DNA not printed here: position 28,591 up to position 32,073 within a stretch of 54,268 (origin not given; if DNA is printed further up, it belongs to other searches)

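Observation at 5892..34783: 29-kb, two-operon island of four giant T9SS-tailed surface proteins plus a barrel/OmpA anchor pair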

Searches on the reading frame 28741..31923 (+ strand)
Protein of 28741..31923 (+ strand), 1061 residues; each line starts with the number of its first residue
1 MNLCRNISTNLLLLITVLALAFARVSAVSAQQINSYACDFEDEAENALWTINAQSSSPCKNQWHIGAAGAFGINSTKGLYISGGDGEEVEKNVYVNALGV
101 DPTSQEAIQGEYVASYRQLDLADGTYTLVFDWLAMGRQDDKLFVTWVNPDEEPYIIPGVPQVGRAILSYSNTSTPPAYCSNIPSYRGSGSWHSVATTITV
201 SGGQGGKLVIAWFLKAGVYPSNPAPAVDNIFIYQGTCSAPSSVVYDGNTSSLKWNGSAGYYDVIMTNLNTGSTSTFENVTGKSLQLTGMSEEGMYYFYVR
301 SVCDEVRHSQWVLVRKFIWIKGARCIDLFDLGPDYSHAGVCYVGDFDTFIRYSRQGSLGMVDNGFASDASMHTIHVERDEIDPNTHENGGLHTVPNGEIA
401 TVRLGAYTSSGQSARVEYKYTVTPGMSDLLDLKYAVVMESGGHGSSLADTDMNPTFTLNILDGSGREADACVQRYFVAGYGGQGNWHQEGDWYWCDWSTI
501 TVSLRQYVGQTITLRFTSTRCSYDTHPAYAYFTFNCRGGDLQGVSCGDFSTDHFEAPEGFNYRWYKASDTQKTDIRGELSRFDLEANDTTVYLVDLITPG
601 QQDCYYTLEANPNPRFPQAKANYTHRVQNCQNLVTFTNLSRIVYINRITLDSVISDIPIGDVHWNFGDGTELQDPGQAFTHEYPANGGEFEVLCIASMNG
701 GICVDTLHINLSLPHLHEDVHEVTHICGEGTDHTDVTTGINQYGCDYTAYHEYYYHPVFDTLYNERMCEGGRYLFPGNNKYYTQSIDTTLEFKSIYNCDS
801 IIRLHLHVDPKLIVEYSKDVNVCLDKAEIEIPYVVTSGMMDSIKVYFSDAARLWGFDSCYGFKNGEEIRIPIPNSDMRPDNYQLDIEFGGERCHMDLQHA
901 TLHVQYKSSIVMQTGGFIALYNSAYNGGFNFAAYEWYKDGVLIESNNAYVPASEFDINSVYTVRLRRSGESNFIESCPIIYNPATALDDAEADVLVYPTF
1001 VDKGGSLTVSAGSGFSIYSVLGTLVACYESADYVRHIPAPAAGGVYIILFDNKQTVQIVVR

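Call 3: search_protein_families(library=pfam, proteins=[window:28741-31923:+], max_evalue=0.01)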
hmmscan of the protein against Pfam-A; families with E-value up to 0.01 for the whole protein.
window:28741-31923:+ (1061 aa): 1 family
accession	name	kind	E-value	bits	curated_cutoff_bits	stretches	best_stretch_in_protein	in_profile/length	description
PF18911.6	PKD_4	-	3.4e-05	24.3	27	1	655-687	30-60/85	PKD domain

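Call 5: search_protein_families(library=ncbifam, proteins=[window:28741-31923:+], max_evalue=1)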
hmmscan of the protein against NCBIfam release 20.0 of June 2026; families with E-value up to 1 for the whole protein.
window:28741-31923:+ (1061 aa): 0 families

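Call 32: find_homologous_proteins(query=window:28741-31923:+)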
Query window:28741-31923:+ (1061 aa): 65 proteins with E <= 0.001 among 8000 candidates.
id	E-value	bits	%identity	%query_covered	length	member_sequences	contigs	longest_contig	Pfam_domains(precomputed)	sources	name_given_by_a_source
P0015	0.0e+0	2500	100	100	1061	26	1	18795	PF18911.7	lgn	-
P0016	0.0e+0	1636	69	97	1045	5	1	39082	-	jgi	jgi:hypothetical protein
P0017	0.0e+0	1393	58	98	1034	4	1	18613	PF18911.7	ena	-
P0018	0.0e+0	1269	55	98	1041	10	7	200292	PF00801.27,PF18911.7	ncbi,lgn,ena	-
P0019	0.0e+0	1254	55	99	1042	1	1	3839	PF00801.27,PF18911.7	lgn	-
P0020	0.0e+0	1231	54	99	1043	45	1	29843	-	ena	-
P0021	0.0e+0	1211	53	97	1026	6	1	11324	PF18911.7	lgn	-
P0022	0.0e+0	1196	52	99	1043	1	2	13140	PF00801.27,PF18911.7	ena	-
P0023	0.0e+0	1186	53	98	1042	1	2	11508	PF18911.7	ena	-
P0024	0.0e+0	1181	52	97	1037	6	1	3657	PF00801.27,PF18911.7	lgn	-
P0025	0.0e+0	1174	52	98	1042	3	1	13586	PF00801.27,PF18911.7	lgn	-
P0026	0.0e+0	1155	52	99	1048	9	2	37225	PF00801.27,PF18911.7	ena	-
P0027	0.0e+0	1153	51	97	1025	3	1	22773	PF00801.27,PF18911.7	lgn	-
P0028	0.0e+0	1112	49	99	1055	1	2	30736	PF00801.27,PF18911.7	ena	-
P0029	0.0e+0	1112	50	97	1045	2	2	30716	PF00801.27,PF18911.7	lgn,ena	-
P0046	1.8e-229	783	40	98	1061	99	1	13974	-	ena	-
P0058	2.3e-217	742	39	99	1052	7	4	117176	-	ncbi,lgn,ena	-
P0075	1.1e-65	240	26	77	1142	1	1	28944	-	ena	-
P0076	1.1e-25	108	28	54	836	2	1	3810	PF18962.8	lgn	-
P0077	9.0e-17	78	27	35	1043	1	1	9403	PF00801.27,PF13585.13,PF08329.17,PF18911.7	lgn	-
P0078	2.8e-10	57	27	27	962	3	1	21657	PF00801.27,PF13585.13,PF16403.12,PF18911.7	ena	-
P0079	3.0e-6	43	25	20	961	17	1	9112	PF13585.13,PF18911.7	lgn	-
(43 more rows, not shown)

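Call 33: find_encoding_contigs(protein=P0018, flank=10000, max_places=2)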
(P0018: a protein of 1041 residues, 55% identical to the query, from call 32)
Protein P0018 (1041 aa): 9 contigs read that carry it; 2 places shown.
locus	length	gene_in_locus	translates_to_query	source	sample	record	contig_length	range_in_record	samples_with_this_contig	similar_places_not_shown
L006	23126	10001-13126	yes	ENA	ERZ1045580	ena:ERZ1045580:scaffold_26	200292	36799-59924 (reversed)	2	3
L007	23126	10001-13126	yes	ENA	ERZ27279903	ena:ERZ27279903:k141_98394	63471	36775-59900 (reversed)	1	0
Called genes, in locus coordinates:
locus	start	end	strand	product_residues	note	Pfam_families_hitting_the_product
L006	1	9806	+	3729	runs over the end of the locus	PF00041:fn3 (faint), PF16656:Pur_ac_phosph_N (faint), PF24489:Ig_J_second (faint), PF25788:Ig_Rha78A_N (faint)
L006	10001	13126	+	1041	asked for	PF18911:PKD_4 (weak), PF00801:PKD (weak)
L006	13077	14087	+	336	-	-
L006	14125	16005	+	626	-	PF00691:OmpA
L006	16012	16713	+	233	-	PF00814:TsaD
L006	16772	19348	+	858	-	PF00515:TPR_1 (faint), PF13174:TPR_6 (faint), PF07719:TPR_2 (faint), PF13181:TPR_8 (faint), PF13432:TPR_16 (faint), PF13176:TPR_7 (faint), PF13424:TPR_12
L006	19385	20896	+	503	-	PF00919:UPF0004, PF04055:Radical_SAM, PF01938:TRAM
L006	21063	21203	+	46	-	-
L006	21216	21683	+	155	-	PF03449:GreA_GreB_N, PF01272:GreA_GreB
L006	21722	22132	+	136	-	PF11969:DcpS_C, PF01230:HIT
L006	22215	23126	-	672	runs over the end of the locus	PF05649:Peptidase_M13_N, PF01431:Peptidase_M13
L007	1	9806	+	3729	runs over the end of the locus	PF00041:fn3 (faint), PF16656:Pur_ac_phosph_N (faint), PF24489:Ig_J_second (faint), PF25788:Ig_Rha78A_N (faint)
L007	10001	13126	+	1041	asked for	PF18911:PKD_4 (weak), PF00801:PKD (weak)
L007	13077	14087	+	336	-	-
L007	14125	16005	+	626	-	PF00691:OmpA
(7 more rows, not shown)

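Call 34: find_encoding_contigs(protein=P0058, flank=10000, max_places=2)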
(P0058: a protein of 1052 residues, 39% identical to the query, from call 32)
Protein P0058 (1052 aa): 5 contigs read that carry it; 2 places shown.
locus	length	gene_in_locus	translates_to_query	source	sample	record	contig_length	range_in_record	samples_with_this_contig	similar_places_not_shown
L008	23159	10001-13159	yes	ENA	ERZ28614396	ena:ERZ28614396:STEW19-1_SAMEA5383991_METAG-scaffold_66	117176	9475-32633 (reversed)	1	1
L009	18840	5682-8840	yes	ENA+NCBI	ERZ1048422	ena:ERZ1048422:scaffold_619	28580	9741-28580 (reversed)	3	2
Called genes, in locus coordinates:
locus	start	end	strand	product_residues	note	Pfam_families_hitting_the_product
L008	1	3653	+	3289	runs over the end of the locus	PF00041:fn3 (weak)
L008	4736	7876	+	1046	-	PF18962:Por_Secre_tail (weak)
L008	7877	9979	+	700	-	PF13620:CarboxypepD_reg (faint), PF00691:OmpA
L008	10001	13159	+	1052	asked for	-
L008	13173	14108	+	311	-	-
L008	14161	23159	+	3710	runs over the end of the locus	PF00041:fn3 (faint), PF16656:Pur_ac_phosph_N (faint), PF02012:BNR (faint)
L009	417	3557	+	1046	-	PF18962:Por_Secre_tail (weak)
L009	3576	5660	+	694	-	PF13620:CarboxypepD_reg (faint), PF00691:OmpA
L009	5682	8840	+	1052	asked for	-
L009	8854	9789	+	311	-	-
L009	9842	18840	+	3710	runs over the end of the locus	PF00041:fn3 (faint), PF16656:Pur_ac_phosph_N (faint), PF02012:BNR (faint)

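Call 35: find_encoding_contigs(protein=P0075, flank=10000, max_places=2)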
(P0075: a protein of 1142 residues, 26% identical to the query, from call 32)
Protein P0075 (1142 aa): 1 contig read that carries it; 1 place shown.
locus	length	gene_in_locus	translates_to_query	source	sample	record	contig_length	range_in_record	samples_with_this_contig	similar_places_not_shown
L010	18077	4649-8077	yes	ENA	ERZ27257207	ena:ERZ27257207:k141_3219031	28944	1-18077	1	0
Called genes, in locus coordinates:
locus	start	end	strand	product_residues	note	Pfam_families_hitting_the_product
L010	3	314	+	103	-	?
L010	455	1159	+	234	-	PF00696:AA_kinase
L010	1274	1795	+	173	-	PF01765:RRF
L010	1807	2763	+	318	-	PF16745:RsgA_N, PF03193:RsgA_GTPase, PF00005:ABC_tran (weak), PF00735:Septin (weak), PF01926:MMR_HSR1 (weak)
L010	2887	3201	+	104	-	PF05635:23S_rRNA_IVP, PF22296:bAvd (weak)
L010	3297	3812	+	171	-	PF00156:Pribosyltran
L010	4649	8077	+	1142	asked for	-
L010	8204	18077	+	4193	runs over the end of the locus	PF00629:MAM, PF00041:fn3 (faint), PF16656:Pur_ac_phosph_N (faint), PF23376:Fn3_VIN3 (faint), PF24489:Ig_J_second (faint), PF02012:BNR (faint), PF20773:InhA-like_MAM (faint), PF25788:Ig_Rha78A_N (faint)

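Call 38: search_solved_structures(query=A2, max_evalue=1)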
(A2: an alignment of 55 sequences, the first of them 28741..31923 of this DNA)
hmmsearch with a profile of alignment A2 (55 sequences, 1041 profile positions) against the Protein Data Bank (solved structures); distinct sequences matched with E-value up to 1: 9.
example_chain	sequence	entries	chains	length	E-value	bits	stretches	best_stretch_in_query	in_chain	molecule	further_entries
4jgu_A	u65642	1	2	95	0.014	16.5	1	624-681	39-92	ColH protein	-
1k85_A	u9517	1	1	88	0.016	16.4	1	206-278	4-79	CHITINASE A1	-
4jrw_A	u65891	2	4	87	0.02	16.1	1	618-683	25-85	Collagenase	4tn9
2y72_A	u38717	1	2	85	0.02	16.1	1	618-683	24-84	COLLAGENASE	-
4aqo_A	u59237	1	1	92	0.024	15.7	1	618-683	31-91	COLLAGENASE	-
2c26_A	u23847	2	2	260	0.055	14.6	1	618-672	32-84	ENDOGLUCANASE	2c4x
4u6t_A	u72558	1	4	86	0.087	13.9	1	622-666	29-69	ColH protein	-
4u7k_A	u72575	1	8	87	0.089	13.9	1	622-666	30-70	ColH protein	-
1b4r_A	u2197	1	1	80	0.26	12.3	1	626-668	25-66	PROTEIN (PKD1_HUMAN)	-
